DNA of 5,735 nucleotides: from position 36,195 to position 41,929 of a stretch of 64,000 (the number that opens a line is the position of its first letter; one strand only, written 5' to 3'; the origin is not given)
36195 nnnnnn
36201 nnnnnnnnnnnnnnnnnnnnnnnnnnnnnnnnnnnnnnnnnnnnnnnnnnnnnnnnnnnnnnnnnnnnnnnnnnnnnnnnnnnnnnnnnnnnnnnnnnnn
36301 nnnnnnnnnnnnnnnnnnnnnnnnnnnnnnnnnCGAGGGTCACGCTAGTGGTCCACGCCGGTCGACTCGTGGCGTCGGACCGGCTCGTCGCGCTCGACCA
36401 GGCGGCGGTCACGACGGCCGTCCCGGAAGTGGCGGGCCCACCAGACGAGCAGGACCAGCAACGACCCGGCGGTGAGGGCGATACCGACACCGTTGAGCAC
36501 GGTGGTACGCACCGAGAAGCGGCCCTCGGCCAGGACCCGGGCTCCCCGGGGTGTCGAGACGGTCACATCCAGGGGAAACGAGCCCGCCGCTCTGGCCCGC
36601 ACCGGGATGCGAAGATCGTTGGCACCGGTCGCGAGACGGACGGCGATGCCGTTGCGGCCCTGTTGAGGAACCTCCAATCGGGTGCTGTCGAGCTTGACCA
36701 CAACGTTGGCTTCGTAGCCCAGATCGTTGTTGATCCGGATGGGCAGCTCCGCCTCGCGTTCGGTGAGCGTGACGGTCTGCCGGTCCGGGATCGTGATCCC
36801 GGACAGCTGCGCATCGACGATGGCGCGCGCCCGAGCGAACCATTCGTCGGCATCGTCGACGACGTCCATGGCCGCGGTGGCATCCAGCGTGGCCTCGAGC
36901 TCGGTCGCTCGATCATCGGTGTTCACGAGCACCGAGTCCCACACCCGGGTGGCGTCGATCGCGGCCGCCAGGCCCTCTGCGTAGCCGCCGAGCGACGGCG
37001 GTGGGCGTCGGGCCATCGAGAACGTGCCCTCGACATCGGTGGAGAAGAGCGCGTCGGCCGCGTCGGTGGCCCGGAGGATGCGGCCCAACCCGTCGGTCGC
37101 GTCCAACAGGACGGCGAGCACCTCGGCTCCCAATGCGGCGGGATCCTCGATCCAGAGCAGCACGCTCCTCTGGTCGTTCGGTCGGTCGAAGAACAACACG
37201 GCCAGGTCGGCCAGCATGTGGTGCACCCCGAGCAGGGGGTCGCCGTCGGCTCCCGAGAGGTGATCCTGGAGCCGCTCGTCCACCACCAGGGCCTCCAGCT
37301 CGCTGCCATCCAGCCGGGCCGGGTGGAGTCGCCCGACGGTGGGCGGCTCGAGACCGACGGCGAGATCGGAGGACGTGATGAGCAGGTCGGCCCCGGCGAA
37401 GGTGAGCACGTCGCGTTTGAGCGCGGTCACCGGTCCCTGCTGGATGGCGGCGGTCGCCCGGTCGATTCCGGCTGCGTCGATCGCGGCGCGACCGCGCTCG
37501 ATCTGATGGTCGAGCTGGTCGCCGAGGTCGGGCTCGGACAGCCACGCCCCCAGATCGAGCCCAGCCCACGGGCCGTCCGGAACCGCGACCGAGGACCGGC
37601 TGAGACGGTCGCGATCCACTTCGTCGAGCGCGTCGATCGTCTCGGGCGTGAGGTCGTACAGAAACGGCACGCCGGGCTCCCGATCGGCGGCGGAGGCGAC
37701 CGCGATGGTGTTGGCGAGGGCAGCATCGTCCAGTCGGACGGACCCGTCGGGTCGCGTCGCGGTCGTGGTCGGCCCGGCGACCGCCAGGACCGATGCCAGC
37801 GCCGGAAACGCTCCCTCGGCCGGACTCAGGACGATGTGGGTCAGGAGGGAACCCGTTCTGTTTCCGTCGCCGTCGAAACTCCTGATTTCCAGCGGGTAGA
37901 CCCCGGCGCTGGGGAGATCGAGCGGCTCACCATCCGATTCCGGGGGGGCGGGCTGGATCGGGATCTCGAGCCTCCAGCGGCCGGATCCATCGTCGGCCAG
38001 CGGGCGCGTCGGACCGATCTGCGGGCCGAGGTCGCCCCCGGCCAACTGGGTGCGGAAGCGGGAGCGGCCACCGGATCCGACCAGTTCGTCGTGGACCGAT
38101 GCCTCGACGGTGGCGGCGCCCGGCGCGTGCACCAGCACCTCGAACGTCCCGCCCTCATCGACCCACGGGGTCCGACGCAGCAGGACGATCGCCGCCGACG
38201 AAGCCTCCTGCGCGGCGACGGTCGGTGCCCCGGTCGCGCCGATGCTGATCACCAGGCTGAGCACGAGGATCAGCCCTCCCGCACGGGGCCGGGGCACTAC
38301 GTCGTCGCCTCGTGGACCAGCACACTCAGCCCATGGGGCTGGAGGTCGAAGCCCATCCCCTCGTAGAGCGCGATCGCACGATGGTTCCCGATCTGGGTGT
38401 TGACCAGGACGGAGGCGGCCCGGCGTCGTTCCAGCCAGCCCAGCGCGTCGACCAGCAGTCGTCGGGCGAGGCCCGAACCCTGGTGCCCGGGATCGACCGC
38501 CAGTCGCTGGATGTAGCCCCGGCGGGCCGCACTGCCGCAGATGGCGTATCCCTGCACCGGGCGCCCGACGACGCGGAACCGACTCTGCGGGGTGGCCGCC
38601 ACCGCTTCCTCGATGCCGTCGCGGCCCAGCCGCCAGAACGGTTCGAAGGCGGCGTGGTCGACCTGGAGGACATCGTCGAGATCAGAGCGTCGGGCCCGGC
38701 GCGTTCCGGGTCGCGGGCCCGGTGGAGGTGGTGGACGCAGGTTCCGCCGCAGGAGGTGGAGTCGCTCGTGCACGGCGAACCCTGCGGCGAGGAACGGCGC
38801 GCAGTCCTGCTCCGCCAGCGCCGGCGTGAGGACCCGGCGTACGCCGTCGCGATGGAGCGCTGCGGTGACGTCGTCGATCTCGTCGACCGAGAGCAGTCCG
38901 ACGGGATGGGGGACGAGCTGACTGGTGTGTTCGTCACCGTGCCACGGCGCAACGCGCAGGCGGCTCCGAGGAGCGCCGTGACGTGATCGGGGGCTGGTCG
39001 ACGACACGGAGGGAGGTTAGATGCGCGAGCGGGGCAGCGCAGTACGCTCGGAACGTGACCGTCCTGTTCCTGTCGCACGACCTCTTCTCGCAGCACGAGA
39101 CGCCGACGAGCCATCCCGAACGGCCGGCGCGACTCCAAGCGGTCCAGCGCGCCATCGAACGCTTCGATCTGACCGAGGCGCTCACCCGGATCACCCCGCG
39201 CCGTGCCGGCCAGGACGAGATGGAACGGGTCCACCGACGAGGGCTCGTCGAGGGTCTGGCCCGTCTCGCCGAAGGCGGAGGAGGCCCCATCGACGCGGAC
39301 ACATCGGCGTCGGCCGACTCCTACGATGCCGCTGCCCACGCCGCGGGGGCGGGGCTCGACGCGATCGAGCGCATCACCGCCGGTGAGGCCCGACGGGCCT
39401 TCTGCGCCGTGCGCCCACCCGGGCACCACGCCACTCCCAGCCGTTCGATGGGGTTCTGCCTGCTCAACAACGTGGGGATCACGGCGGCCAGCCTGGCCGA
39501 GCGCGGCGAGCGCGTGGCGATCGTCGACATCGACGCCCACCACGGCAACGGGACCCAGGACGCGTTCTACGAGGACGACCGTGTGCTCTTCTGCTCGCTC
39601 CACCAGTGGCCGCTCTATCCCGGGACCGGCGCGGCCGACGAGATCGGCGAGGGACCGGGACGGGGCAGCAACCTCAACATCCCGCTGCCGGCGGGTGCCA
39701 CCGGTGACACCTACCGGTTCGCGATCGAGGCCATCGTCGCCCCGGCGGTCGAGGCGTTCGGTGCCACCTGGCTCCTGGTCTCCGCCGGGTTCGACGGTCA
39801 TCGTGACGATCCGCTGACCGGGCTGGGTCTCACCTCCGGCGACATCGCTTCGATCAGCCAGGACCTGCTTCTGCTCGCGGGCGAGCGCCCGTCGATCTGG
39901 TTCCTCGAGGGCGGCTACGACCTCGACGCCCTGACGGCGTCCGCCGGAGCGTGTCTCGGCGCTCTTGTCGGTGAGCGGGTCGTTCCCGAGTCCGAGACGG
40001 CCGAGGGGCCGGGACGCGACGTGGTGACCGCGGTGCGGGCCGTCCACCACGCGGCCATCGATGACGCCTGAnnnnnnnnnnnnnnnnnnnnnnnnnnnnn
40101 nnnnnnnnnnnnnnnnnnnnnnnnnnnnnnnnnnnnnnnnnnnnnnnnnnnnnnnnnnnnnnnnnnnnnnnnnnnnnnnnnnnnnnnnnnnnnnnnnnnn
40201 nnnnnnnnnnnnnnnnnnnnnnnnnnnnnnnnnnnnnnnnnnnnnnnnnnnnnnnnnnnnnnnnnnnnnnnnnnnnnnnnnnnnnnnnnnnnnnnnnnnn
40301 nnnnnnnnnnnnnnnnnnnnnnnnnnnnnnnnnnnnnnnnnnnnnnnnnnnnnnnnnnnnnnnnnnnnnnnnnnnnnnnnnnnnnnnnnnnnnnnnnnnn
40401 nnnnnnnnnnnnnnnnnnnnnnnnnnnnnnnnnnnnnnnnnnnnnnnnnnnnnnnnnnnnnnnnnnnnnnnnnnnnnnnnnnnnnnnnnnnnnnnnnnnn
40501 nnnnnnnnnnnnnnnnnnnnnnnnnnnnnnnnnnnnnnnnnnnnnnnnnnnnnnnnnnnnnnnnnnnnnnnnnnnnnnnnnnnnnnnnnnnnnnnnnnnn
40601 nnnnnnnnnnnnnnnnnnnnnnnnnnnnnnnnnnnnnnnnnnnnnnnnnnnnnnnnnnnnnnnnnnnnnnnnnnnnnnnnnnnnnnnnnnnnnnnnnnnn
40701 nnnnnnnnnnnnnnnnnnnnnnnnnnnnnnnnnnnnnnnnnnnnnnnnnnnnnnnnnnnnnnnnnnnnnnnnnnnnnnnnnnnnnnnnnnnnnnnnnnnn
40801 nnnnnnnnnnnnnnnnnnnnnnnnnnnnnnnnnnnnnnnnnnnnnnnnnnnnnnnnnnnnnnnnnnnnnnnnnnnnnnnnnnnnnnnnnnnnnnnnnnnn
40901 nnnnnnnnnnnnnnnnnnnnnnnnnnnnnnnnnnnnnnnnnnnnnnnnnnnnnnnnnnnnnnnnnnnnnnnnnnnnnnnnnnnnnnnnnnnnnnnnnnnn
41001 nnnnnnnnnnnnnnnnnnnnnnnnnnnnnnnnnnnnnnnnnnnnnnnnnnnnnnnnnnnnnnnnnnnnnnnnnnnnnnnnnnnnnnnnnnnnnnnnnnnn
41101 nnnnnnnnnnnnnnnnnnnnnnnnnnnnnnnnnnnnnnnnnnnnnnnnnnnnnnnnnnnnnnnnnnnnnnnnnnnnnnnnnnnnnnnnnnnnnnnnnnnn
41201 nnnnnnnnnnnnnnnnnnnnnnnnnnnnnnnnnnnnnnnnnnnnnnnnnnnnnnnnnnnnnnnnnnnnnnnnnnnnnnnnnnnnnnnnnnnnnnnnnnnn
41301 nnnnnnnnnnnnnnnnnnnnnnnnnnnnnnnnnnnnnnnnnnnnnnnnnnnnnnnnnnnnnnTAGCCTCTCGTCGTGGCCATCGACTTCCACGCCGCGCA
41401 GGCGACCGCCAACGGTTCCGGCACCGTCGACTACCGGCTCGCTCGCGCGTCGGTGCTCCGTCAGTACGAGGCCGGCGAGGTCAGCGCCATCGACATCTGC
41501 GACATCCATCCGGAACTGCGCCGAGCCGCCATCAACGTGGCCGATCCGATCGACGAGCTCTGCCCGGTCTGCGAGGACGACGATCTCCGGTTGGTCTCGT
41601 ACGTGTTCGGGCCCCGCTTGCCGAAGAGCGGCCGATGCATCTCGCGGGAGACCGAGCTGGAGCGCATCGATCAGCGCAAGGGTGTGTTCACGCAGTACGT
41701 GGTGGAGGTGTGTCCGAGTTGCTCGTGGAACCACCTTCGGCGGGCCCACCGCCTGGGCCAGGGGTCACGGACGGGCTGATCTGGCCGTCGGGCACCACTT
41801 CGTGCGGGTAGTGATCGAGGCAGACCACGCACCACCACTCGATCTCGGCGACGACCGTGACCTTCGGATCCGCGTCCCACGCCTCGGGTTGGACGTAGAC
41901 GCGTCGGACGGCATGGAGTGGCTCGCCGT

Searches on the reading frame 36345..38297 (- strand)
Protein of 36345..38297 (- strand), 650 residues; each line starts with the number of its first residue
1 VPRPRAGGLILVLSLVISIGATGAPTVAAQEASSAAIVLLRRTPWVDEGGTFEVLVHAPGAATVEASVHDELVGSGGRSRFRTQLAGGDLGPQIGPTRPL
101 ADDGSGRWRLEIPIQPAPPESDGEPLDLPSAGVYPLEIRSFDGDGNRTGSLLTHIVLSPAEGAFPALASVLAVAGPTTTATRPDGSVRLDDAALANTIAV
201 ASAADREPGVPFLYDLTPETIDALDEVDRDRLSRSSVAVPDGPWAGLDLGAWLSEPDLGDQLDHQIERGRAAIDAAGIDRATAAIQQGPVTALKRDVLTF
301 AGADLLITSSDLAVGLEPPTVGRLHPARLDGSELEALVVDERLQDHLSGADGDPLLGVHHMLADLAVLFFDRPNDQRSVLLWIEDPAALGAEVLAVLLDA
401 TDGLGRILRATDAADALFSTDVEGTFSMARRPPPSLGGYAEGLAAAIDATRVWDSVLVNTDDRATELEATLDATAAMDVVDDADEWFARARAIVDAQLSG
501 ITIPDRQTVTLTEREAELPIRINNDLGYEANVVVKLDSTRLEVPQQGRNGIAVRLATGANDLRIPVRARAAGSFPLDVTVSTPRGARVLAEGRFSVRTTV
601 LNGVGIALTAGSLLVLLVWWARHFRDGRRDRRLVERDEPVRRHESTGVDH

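Call 34: search_protein_families(library=pfam, proteins=[window:36345-38297:-], max_evalue=0.00001)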
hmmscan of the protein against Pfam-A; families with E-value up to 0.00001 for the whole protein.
window:36345-38297:- (650 aa): 1 family
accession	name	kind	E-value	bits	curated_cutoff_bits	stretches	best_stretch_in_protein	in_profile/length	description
PF19516.4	DUF6049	-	1.1e-15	57.8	30.1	1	280-628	325-702/708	Family of unknown function (DUF6049)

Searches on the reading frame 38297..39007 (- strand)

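Call 34: search_protein_families(library=pfam, proteins=[window:38297-39007:-], max_evalue=0.00001)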
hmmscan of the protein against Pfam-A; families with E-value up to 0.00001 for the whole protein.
window:38297-39007:- (236 aa): 4 families
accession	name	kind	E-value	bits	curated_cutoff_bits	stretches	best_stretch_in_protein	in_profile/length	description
PF00583.31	Acetyltransf_1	-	3.4e-12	47.1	20.7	1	153-220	46-116/116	Acetyltransferase (GNAT) family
PF13508.13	Acetyltransf_7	-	6e-10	39.8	27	1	143-220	4-82/84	Acetyltransferase (GNAT) domain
PF08445.16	FR47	-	5.8e-07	29.8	22.1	1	163-223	21-80/86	FR47-like protein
PF13673.13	Acetyltransf_10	-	7.7e-07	29.6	23.6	1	158-221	44-108/128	Acetyltransferase (GNAT) domain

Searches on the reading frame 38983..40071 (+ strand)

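Call 34: search_protein_families(library=pfam, proteins=[window:38983-40071:+], max_evalue=0.00001)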
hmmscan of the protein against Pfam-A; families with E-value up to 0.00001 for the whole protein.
window:38983-40071:+ (362 aa): 1 family
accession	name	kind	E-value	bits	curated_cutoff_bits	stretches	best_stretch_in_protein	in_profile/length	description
PF00850.24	Hist_deacetyl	-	1.1e-83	281.4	27.9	1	44-327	1-297/298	Histone deacetylase domain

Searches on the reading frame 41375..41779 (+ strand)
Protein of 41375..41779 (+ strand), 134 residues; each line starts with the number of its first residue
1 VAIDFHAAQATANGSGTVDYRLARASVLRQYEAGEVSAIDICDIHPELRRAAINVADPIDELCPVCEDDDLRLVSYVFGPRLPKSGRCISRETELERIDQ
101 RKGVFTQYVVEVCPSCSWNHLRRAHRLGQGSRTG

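Call 34: search_protein_families(library=pfam, proteins=[window:41375-41779:+], max_evalue=0.00001)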
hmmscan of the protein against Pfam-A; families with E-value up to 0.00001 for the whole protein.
window:41375-41779:+ (134 aa): 1 family
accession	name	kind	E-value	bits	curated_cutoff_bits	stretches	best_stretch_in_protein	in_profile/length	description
PF17249.8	DUF5318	-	3.7e-31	108.1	31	1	17-132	7-122/131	Family of unknown function (DUF5318)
